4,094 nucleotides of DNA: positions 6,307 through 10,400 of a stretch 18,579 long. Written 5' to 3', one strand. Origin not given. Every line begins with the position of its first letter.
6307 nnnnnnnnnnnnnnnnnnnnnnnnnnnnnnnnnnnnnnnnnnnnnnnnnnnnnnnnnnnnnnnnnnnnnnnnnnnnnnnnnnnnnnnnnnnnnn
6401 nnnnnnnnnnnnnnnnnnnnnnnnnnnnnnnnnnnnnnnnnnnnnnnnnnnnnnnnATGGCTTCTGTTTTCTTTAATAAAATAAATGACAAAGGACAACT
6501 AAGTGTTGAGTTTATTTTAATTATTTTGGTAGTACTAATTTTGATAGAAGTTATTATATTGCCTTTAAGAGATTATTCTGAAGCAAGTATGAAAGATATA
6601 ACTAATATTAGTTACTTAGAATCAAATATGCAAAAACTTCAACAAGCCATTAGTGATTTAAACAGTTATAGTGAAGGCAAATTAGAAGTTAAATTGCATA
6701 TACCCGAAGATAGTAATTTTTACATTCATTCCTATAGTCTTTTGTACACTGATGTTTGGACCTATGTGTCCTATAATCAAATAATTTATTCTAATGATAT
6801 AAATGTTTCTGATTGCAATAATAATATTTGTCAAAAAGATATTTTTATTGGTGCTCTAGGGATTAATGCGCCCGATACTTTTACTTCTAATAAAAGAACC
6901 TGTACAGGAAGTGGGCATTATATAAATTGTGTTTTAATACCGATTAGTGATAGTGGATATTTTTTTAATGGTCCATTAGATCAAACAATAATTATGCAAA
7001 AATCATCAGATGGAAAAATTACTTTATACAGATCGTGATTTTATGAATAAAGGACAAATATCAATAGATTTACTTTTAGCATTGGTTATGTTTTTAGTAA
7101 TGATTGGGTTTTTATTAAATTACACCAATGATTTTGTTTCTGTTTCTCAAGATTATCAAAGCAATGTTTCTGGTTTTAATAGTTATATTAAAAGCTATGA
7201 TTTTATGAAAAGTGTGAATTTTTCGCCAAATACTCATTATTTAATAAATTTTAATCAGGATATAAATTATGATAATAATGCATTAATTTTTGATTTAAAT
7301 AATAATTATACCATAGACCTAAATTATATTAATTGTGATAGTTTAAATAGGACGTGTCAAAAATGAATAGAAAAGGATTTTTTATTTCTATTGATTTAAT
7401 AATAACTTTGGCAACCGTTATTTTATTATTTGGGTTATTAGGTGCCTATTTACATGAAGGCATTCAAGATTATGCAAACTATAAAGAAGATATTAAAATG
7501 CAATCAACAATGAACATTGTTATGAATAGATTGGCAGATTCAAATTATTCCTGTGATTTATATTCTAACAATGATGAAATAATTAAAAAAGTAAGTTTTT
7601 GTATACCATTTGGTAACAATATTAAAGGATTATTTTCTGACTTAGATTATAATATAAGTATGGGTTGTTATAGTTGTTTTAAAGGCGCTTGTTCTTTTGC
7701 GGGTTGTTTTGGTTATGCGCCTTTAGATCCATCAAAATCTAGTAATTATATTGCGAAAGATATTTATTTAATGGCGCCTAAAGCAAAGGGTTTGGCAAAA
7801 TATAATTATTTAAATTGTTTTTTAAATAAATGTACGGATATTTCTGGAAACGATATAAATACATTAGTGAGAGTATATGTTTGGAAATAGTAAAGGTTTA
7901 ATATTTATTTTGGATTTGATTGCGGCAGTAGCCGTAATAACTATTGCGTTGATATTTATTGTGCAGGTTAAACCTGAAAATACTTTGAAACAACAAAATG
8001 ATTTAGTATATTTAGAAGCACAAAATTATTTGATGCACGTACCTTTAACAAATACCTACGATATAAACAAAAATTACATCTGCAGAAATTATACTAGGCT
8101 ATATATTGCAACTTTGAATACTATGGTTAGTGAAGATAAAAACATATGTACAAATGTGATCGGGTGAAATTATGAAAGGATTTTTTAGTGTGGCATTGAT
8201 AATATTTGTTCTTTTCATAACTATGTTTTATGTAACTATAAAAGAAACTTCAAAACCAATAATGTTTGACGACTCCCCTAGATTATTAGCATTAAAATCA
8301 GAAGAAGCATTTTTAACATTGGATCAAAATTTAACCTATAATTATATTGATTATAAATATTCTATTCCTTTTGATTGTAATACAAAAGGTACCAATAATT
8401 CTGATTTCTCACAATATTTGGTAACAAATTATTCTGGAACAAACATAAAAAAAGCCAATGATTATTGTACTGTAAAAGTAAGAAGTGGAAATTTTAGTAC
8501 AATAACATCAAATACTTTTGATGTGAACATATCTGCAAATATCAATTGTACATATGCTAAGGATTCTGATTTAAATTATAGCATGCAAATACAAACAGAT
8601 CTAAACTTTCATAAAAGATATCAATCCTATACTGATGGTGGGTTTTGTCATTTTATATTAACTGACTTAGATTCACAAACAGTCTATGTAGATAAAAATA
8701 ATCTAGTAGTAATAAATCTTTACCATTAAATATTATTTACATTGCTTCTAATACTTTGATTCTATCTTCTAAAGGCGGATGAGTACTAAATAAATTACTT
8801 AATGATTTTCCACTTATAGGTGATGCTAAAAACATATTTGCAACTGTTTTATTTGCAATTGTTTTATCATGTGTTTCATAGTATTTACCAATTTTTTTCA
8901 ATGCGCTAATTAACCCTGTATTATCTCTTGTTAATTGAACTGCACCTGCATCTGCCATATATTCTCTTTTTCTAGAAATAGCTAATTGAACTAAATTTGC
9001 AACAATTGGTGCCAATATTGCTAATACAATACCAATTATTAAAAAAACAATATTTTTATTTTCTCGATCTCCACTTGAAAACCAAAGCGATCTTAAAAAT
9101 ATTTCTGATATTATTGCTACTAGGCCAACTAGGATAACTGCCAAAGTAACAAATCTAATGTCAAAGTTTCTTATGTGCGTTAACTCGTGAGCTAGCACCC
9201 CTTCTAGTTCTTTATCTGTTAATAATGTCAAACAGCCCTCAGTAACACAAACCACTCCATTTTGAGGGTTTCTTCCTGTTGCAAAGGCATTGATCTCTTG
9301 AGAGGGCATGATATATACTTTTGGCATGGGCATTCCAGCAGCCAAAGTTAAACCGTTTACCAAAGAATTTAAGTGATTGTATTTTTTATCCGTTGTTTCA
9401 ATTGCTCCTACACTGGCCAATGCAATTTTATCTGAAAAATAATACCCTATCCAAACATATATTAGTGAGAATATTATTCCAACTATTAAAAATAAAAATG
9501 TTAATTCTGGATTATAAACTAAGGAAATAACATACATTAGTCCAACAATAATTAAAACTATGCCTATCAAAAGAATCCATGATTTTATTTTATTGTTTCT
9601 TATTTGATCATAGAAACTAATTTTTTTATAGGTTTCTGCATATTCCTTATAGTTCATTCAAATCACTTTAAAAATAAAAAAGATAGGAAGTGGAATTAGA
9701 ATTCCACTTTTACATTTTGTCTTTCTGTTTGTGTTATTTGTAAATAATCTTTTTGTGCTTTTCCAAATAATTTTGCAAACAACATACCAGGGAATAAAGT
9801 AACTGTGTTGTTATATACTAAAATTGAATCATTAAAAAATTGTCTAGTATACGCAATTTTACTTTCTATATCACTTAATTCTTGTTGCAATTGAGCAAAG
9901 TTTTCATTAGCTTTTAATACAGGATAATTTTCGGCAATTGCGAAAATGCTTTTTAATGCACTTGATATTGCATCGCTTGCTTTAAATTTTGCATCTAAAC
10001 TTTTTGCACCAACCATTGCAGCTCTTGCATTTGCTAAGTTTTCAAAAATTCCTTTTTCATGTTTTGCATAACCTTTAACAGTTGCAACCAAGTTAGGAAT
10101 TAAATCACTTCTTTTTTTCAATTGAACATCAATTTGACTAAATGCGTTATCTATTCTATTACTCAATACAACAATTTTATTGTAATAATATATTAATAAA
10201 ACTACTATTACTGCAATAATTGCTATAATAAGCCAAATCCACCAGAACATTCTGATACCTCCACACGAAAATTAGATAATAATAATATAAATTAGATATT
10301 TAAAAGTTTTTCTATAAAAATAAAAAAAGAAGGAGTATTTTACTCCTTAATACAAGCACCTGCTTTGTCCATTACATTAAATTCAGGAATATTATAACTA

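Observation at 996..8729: Complete, compact Epd/Tad-like type IV pilus locus (12 co-oriented genes) in a streamlined archaeon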

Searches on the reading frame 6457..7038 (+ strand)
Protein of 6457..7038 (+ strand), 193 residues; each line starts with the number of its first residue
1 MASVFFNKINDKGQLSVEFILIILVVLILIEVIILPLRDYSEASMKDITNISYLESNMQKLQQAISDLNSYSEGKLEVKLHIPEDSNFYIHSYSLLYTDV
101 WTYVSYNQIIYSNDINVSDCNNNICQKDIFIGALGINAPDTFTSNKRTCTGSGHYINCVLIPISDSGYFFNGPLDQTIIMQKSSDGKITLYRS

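Call 5: search_protein_families(library=pfam, max_evalue=0.1, proteins=[window:6457-7038:+])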
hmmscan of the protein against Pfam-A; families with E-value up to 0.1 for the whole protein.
window:6457-7038:+ (193 aa): 1 family
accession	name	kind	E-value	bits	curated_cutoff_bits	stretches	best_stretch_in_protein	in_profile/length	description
PF04021.17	Class_IIIsignal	-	0.00058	20.2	23.7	1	12-29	2-19/27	Class III signal peptide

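Call 7: search_protein_families(library=ncbifam, max_evalue=0.01, proteins=[window:6457-7038:+])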
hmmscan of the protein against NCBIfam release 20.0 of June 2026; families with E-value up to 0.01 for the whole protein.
window:6457-7038:+ (193 aa): 0 families

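Call 55: find_homologous_proteins(query=window:6457-7038:+, max_evalue=0.001)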
Query window:6457-7038:+ (193 aa): 12 proteins with E <= 0.001 among 103 candidates.
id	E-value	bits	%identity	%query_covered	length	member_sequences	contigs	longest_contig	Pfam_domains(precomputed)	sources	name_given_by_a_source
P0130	7.5e-121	419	99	100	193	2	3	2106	-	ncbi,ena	-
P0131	2.1e-60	222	56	99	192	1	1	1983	-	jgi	jgi:hypothetical protein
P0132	7.1e-51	191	54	99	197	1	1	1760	-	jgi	-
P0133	4.2e-45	172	55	84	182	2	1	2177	-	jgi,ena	-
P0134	1.6e-37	147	48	96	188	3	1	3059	-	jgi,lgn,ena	-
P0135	4.4e-34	136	43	90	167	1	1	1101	PF26081.1,PF04021.18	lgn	-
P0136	2.1e-33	134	43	92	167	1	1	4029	PF04021.18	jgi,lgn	jgi:uncharacterized protein (UPF0333 family)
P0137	9.4e-33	132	44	92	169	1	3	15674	PF04021.18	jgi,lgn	-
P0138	4.3e-32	130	44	90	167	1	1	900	PF04021.18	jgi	jgi:uncharacterized protein (UPF0333 family)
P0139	1.2e-31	128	42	93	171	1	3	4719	PF04021.18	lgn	-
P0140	8.1e-27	113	41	94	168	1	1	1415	-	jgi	jgi:uncharacterized protein (UPF0333 family)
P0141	2.9e-25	107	49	59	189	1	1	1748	-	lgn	-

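Call 63: predict_structure(alignment_id=A2)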
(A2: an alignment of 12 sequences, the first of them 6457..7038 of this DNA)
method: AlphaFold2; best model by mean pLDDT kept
length: 193 residues; sequences in the alignment: 12
mean_pLDDT: 83.1   pTM: 0.69
mean pLDDT of the five models: 83.1, 83.0, 82.8, 81.8, 80.5
residues with pLDDT >= 90: 80; 70-90: 86; 50-70: 23; < 50: 4
segments of 3 or more residues with pLDDT < 50: 1-3
pLDDT, mean of each block of 10 residues (from residue 1): 48 66 84 73 83 94 94 95 92 71 90 70 85 91 80 83 88 95 94 91
secondary structure, 60 per line:
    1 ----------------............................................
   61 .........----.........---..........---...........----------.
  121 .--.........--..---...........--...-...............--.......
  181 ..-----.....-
elements in order: H17-69 E74-82 E86-95 E99-109 E124-132 E140-150 E157-171 E174-182 E188-192

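Call 67: fold_search(model_id=the predicted structure, library=pdb)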
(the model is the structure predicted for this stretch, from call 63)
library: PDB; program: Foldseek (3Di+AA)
matches with E <= 10: 406; with E <= 0.001: 0
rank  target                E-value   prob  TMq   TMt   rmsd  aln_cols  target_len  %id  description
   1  9eq7_J                9.3e-02  0.11  0.13  0.14  19.4       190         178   12  Halobacterium salinarum archaellum filament (released 2024-07-17)
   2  4w69_B                3.3e-01  0.09  0.18  0.16  17.2       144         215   13  Crystal Structure of Full-Length Split GFP Mutant Q157C Disulfide Dimer, P 43 21 2 Space Group (released 2015-02-18)
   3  9gpc                  4.2e-01  0.10  0.13  0.06  14.7       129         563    9  The crystal structure of ManDH5 E303Q mutant at 1.4 Angstroms Resolution - a beta-D-Mannanase of GH5 family from Dictyog (released 2025-09-17)
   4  9lzl_G                4.7e-01  0.08  0.15  0.12  12.2       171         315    6  Flat-contact of Flock House Virus early disassembly intermediate (released 2025-08-13)
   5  4w7e                  4.7e-01  0.08  0.17  0.16  17.1       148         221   13  Crystal Structure of Full-Length Split GFP Mutant E124H/K126H With Copper Mediated Crystal Contacts, P 41 21 2 Space Gro (released 2015-02-25)
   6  4w6c_A                4.9e-01  0.08  0.17  0.16  17.4       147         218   11  Crystal Structure of Full-Length Split GFP Mutant K26C Disulfide Dimer, P 21 21 21 Space Group (released 2015-02-18)
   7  9gpg_A                5.2e-01  0.10  0.14  0.06  14.8       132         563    9  Complex of ManDH5 native enzyme with Mannobiose after co crystallization with Mannopentaose at 1.7 angstroms resolutio (released 2025-09-17)
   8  2o6p_B                5.5e-01  0.25  0.20  0.29  10.5       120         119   11  Crystal Structure of the heme-IsdC complex (released 2007-02-06)
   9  8rlc_B                5.5e-01  0.07  0.17  0.16  16.8       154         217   14  SPNS2:sfGFP hetero dimer assembled by Di-Gluebody (released 2025-01-15)
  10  4w6r_N                5.5e-01  0.06  0.17  0.18  16.8       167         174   13  Crystal Structure of Full-Length Split GFP Mutant D102C Disulfide Dimer, P 1 Space Group (released 2015-02-18)
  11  6k2y_B                5.5e-01  0.03  0.11  0.14  14.2       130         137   10  Human Galectin-14 (released 2020-06-17)
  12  9lzw_A                6.5e-01  0.07  0.15  0.12  12.2       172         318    6  Bent-contact of Flock House Virus early disassembly intermediate (released 2025-08-13)
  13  3fhq_B                6.5e-01  0.04  0.10  0.05  21.4       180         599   10  Structure of endo-beta-N-acetylglucosaminidase A (released 2009-05-05)
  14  2o6p_A                6.9e-01  0.21  0.20  0.28  10.7       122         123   11  Crystal Structure of the heme-IsdC complex (released 2007-02-06)
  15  6jgj                  6.9e-01  0.09  0.18  0.16  16.0       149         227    9  Crystal structure of the F99S/M153T/V163A/E222Q variant of GFP at 0.78 A (released 2019-04-17)
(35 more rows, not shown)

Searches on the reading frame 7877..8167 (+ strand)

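Call 6: search_protein_families(library=pfam, max_evalue=0.1, proteins=[window:7877-8167:+])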
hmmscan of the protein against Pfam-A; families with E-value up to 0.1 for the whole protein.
window:7877-8167:+ (96 aa): 2 families
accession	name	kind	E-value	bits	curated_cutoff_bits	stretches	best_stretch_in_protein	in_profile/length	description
PF14221.11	DUF4330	-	0.0093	16.6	27.6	1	3-42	8-47/167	Domain of unknown function (DUF4330)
PF25142.1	CUB_CDCP1_4th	-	0.074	13.7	28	1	41-93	29-81/88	CDCP1 forth CUB domain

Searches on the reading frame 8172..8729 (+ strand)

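Call 6: search_protein_families(library=pfam, max_evalue=0.1, proteins=[window:8172-8729:+])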
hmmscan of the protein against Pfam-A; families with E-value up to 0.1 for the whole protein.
window:8172-8729:+ (185 aa): 1 family
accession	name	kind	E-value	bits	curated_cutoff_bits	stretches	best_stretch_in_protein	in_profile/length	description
PF06574.18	FAD_syn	-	0.02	15.1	27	1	31-125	44-144/158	FAD synthetase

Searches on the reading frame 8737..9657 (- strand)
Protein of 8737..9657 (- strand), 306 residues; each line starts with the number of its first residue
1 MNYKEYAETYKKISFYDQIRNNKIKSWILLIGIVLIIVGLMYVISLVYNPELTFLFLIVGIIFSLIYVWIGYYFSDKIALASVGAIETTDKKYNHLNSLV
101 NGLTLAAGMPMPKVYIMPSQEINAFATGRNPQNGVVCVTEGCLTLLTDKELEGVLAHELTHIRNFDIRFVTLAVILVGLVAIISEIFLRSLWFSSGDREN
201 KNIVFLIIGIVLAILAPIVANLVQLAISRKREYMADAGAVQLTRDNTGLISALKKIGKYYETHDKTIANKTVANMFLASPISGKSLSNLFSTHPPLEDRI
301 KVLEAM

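Call 6: search_protein_families(library=pfam, max_evalue=0.1, proteins=[window:8737-9657:-])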
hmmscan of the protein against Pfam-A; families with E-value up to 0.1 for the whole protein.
window:8737-9657:- (306 aa): 7 families
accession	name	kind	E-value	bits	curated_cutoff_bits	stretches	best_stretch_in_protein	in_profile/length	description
PF01435.24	Peptidase_M48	-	2e-33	116.3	20.3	1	93-305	4-184/186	Peptidase family M48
PF05569.17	Peptidase_M56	-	0.00019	21.1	31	1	135-176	177-218/296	BlaR1 peptidase M56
PF07690.21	MFS_1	-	0.00055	19.4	33.4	0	26-78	270-323/347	Major Facilitator Superfamily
PF10724.14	DUF2516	-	0.0062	17.2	30.6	1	169-217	10-58/92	Protein of unknown function (DUF2516)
PF24838.2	8xMP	-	0.016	15.5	30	1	3-70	4-69/136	Octameric membrane protein family (8xMP)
PF18303.6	Saf_2TM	-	0.018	15.3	29.5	1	14-45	57-88/152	SAVED-fused 2TM effector domain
PF00664.28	ABC_membrane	-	0.025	14.7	28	1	29-103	121-190/274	ABC transporter transmembrane region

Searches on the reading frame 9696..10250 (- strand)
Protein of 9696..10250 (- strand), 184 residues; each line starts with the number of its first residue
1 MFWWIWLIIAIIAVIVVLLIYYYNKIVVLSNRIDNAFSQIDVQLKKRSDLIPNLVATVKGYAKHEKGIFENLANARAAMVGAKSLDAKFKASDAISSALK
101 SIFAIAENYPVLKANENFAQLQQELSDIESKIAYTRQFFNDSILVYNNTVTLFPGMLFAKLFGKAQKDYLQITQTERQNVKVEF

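Call 6: search_protein_families(library=pfam, max_evalue=0.1, proteins=[window:9696-10250:-])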
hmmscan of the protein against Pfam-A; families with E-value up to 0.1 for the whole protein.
window:9696-10250:- (184 aa): 5 families
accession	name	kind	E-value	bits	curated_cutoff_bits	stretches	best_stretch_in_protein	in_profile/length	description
PF04011.17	LemA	-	6.1e-54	182.3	26.2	1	36-184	1-149/149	LemA family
PF25474.1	TPR_TmcB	-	0.002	18.5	27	1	24-87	57-120/125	TmcB, TPR repeats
PF15679.10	DUF4665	-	0.0064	17.5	27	1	81-134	19-70/99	Domain of unknown function (DUF4665)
PF08657.15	DASH_Spc34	-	0.0068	16.5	26.7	1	76-137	179-231/280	DASH complex subunit Spc34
PF22872.1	DUF7018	-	0.028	15.1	27.8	0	77-128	25-75/116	Domain of unknown function (DUF7018)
